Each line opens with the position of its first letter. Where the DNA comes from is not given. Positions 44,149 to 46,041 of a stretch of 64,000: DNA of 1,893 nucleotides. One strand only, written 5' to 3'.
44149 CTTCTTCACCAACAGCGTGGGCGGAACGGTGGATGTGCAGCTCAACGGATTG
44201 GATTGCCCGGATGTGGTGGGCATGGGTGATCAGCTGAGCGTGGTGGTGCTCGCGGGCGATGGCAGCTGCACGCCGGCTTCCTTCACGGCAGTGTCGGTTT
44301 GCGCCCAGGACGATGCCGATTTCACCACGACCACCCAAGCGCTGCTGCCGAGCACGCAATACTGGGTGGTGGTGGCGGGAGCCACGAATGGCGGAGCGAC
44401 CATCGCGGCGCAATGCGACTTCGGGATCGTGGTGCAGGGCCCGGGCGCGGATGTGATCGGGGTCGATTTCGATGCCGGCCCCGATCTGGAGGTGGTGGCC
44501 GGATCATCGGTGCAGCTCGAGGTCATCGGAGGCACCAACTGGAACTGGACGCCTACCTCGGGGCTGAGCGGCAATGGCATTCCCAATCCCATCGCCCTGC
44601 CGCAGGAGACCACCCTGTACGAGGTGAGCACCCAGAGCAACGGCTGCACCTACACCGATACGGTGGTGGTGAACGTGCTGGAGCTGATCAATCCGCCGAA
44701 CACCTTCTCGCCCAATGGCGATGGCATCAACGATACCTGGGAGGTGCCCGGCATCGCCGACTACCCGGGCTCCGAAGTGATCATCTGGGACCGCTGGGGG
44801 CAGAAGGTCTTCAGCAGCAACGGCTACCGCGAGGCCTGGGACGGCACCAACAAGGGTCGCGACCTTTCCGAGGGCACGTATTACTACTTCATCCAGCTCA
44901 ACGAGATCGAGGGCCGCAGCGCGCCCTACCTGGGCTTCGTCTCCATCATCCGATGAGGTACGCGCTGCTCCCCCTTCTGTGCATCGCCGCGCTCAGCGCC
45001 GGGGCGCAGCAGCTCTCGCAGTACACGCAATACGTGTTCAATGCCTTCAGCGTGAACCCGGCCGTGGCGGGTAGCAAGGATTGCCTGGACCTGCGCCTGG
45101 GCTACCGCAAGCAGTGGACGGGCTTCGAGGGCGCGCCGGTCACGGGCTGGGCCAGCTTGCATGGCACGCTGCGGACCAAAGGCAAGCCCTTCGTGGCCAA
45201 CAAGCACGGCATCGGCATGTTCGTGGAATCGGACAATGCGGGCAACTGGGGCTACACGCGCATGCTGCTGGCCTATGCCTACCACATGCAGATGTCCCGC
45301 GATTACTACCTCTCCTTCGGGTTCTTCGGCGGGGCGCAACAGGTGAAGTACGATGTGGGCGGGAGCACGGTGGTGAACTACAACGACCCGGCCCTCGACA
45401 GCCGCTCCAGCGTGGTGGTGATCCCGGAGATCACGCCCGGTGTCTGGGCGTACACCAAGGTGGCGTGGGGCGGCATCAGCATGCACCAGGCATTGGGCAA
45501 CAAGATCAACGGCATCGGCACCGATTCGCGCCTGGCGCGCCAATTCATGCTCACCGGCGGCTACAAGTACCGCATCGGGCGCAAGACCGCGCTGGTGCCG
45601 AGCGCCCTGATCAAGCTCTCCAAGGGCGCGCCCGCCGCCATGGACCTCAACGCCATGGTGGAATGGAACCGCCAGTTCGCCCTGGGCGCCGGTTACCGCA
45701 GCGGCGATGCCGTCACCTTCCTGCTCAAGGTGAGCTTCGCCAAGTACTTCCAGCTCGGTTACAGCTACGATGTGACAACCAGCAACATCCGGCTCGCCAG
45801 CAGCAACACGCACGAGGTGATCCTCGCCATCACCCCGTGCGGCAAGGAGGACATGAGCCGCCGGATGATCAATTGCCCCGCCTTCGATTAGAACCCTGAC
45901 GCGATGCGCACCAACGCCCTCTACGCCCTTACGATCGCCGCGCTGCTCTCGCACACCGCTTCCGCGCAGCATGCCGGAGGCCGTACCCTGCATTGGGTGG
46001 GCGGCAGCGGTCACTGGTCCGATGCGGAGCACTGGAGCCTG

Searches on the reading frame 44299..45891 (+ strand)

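Call 13: search_protein_families(library=pfam, proteins=[window:44299-45891:+], max_evalue=0.001)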
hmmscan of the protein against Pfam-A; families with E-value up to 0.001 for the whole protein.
window:44299-45891:+ (530 aa): 1 family
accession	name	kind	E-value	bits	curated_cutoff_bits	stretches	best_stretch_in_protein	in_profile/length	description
PF11751.14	PorP_SprF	-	1.6e-63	215.3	22.3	1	235-510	2-272/273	Type IX secretion system membrane protein PorP/SprF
